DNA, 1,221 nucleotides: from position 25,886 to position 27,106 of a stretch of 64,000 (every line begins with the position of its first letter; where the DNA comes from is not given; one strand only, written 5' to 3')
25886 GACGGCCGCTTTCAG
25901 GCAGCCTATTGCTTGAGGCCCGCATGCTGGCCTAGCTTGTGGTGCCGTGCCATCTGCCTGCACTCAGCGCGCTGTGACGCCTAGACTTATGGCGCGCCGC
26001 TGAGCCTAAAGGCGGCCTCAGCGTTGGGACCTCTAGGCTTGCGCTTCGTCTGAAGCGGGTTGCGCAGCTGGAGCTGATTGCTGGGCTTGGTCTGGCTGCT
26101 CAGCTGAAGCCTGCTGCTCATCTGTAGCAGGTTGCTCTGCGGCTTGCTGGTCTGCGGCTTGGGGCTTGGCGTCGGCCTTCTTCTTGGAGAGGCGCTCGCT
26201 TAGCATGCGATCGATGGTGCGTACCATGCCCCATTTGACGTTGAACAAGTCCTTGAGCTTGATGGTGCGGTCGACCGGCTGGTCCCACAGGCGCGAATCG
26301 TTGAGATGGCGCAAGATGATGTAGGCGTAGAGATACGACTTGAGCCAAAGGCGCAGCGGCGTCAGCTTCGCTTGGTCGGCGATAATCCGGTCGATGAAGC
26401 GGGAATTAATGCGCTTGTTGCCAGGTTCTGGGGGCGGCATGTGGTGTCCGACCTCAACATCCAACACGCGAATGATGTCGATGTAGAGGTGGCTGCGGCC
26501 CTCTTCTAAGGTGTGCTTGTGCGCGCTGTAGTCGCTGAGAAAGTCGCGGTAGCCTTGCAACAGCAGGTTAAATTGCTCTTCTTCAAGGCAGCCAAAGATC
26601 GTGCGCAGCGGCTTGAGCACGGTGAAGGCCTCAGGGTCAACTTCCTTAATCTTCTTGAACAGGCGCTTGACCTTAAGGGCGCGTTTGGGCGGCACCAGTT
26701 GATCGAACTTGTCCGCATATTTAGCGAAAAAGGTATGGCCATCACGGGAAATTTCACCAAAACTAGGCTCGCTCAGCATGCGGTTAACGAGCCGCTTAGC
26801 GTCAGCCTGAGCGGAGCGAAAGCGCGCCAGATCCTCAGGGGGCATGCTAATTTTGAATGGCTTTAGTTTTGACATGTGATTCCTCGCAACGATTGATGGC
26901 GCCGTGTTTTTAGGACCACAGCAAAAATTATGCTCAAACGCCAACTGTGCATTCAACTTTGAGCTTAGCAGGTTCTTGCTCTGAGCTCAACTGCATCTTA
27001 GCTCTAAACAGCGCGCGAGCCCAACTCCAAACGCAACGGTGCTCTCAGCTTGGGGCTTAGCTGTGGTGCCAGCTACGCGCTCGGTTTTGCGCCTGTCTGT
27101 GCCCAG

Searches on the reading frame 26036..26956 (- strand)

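Call 7: search_protein_families(library=pfam, proteins=[window:26036-26956:-], max_evalue=0.1)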
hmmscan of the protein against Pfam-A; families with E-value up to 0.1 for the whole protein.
window:26036-26956:- (307 aa): 1 family
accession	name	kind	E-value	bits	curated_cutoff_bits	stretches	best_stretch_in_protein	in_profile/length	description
PF10035.14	DUF2179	-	0.0047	17.2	22.8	1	95-122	28-55/55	Uncharacterized protein conserved in bacteria (DUF2179)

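Call 38: search_protein_families(library=padloc, proteins=[window:26036-26956:-], max_evalue=0.01)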
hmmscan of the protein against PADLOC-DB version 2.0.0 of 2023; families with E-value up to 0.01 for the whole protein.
window:26036-26956:- (307 aa): 0 families
